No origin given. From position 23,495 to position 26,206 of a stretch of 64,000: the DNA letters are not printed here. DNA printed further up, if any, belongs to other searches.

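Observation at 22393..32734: Eliminase-type glycyl radical enzyme embedded in a sugar kinase / aldolase / monosaccharide-transporter operon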

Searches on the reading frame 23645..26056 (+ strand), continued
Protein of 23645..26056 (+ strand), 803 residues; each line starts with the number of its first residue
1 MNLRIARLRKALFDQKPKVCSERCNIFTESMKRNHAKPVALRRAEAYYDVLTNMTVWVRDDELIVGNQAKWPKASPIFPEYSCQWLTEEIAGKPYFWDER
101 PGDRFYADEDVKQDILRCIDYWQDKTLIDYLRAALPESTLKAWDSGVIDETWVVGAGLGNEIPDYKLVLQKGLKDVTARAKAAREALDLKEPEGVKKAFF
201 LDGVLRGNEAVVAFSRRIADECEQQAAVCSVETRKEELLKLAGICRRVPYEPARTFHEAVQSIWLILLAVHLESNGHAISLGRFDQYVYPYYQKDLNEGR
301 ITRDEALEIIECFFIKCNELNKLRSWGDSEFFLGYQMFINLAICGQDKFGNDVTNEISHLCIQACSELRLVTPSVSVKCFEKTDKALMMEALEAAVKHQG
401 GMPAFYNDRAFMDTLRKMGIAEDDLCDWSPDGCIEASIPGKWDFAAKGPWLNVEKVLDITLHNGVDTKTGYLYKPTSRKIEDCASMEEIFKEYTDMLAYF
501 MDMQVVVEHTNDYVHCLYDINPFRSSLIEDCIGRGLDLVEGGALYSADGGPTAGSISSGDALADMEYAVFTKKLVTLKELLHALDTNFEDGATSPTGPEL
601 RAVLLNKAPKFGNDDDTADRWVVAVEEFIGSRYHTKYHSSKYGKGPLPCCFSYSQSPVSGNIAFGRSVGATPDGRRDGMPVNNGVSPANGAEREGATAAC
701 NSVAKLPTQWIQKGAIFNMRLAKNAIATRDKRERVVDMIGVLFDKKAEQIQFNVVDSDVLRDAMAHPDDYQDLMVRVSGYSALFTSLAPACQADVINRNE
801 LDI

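Call 21: search_solved_structures(query=window:23645-26056:+, max_evalue=1e-130, show_alignments=5)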
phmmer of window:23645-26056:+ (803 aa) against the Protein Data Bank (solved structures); distinct sequences matched with E-value up to 1e-130: 7.
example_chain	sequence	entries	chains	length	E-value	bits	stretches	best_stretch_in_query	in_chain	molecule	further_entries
5i2a_A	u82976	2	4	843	1.4e-151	509.8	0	4-600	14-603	Diol-dehydratase | Diol dehydratase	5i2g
1r8w_A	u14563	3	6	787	2.1e-147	496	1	4-800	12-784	glycerol dehydratase | B12-independent glycerol dehydratase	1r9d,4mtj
9f3w_A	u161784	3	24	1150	5.8e-141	474.7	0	4-800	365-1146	Choline trimethylamine-lyase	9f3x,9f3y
9rco_A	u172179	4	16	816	3.7e-137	462.1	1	4-800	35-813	Glycyl radical protein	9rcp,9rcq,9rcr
6xs4_A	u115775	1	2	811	7.8e-137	461.1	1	14-800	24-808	Formate C-acetyltransferase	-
8id7_A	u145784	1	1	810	1.7e-132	446.7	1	14-800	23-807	Probable dehydratase YbiW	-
8yjn_A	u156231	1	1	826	1.9e-132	446.6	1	14-800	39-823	Probable dehydratase YbiW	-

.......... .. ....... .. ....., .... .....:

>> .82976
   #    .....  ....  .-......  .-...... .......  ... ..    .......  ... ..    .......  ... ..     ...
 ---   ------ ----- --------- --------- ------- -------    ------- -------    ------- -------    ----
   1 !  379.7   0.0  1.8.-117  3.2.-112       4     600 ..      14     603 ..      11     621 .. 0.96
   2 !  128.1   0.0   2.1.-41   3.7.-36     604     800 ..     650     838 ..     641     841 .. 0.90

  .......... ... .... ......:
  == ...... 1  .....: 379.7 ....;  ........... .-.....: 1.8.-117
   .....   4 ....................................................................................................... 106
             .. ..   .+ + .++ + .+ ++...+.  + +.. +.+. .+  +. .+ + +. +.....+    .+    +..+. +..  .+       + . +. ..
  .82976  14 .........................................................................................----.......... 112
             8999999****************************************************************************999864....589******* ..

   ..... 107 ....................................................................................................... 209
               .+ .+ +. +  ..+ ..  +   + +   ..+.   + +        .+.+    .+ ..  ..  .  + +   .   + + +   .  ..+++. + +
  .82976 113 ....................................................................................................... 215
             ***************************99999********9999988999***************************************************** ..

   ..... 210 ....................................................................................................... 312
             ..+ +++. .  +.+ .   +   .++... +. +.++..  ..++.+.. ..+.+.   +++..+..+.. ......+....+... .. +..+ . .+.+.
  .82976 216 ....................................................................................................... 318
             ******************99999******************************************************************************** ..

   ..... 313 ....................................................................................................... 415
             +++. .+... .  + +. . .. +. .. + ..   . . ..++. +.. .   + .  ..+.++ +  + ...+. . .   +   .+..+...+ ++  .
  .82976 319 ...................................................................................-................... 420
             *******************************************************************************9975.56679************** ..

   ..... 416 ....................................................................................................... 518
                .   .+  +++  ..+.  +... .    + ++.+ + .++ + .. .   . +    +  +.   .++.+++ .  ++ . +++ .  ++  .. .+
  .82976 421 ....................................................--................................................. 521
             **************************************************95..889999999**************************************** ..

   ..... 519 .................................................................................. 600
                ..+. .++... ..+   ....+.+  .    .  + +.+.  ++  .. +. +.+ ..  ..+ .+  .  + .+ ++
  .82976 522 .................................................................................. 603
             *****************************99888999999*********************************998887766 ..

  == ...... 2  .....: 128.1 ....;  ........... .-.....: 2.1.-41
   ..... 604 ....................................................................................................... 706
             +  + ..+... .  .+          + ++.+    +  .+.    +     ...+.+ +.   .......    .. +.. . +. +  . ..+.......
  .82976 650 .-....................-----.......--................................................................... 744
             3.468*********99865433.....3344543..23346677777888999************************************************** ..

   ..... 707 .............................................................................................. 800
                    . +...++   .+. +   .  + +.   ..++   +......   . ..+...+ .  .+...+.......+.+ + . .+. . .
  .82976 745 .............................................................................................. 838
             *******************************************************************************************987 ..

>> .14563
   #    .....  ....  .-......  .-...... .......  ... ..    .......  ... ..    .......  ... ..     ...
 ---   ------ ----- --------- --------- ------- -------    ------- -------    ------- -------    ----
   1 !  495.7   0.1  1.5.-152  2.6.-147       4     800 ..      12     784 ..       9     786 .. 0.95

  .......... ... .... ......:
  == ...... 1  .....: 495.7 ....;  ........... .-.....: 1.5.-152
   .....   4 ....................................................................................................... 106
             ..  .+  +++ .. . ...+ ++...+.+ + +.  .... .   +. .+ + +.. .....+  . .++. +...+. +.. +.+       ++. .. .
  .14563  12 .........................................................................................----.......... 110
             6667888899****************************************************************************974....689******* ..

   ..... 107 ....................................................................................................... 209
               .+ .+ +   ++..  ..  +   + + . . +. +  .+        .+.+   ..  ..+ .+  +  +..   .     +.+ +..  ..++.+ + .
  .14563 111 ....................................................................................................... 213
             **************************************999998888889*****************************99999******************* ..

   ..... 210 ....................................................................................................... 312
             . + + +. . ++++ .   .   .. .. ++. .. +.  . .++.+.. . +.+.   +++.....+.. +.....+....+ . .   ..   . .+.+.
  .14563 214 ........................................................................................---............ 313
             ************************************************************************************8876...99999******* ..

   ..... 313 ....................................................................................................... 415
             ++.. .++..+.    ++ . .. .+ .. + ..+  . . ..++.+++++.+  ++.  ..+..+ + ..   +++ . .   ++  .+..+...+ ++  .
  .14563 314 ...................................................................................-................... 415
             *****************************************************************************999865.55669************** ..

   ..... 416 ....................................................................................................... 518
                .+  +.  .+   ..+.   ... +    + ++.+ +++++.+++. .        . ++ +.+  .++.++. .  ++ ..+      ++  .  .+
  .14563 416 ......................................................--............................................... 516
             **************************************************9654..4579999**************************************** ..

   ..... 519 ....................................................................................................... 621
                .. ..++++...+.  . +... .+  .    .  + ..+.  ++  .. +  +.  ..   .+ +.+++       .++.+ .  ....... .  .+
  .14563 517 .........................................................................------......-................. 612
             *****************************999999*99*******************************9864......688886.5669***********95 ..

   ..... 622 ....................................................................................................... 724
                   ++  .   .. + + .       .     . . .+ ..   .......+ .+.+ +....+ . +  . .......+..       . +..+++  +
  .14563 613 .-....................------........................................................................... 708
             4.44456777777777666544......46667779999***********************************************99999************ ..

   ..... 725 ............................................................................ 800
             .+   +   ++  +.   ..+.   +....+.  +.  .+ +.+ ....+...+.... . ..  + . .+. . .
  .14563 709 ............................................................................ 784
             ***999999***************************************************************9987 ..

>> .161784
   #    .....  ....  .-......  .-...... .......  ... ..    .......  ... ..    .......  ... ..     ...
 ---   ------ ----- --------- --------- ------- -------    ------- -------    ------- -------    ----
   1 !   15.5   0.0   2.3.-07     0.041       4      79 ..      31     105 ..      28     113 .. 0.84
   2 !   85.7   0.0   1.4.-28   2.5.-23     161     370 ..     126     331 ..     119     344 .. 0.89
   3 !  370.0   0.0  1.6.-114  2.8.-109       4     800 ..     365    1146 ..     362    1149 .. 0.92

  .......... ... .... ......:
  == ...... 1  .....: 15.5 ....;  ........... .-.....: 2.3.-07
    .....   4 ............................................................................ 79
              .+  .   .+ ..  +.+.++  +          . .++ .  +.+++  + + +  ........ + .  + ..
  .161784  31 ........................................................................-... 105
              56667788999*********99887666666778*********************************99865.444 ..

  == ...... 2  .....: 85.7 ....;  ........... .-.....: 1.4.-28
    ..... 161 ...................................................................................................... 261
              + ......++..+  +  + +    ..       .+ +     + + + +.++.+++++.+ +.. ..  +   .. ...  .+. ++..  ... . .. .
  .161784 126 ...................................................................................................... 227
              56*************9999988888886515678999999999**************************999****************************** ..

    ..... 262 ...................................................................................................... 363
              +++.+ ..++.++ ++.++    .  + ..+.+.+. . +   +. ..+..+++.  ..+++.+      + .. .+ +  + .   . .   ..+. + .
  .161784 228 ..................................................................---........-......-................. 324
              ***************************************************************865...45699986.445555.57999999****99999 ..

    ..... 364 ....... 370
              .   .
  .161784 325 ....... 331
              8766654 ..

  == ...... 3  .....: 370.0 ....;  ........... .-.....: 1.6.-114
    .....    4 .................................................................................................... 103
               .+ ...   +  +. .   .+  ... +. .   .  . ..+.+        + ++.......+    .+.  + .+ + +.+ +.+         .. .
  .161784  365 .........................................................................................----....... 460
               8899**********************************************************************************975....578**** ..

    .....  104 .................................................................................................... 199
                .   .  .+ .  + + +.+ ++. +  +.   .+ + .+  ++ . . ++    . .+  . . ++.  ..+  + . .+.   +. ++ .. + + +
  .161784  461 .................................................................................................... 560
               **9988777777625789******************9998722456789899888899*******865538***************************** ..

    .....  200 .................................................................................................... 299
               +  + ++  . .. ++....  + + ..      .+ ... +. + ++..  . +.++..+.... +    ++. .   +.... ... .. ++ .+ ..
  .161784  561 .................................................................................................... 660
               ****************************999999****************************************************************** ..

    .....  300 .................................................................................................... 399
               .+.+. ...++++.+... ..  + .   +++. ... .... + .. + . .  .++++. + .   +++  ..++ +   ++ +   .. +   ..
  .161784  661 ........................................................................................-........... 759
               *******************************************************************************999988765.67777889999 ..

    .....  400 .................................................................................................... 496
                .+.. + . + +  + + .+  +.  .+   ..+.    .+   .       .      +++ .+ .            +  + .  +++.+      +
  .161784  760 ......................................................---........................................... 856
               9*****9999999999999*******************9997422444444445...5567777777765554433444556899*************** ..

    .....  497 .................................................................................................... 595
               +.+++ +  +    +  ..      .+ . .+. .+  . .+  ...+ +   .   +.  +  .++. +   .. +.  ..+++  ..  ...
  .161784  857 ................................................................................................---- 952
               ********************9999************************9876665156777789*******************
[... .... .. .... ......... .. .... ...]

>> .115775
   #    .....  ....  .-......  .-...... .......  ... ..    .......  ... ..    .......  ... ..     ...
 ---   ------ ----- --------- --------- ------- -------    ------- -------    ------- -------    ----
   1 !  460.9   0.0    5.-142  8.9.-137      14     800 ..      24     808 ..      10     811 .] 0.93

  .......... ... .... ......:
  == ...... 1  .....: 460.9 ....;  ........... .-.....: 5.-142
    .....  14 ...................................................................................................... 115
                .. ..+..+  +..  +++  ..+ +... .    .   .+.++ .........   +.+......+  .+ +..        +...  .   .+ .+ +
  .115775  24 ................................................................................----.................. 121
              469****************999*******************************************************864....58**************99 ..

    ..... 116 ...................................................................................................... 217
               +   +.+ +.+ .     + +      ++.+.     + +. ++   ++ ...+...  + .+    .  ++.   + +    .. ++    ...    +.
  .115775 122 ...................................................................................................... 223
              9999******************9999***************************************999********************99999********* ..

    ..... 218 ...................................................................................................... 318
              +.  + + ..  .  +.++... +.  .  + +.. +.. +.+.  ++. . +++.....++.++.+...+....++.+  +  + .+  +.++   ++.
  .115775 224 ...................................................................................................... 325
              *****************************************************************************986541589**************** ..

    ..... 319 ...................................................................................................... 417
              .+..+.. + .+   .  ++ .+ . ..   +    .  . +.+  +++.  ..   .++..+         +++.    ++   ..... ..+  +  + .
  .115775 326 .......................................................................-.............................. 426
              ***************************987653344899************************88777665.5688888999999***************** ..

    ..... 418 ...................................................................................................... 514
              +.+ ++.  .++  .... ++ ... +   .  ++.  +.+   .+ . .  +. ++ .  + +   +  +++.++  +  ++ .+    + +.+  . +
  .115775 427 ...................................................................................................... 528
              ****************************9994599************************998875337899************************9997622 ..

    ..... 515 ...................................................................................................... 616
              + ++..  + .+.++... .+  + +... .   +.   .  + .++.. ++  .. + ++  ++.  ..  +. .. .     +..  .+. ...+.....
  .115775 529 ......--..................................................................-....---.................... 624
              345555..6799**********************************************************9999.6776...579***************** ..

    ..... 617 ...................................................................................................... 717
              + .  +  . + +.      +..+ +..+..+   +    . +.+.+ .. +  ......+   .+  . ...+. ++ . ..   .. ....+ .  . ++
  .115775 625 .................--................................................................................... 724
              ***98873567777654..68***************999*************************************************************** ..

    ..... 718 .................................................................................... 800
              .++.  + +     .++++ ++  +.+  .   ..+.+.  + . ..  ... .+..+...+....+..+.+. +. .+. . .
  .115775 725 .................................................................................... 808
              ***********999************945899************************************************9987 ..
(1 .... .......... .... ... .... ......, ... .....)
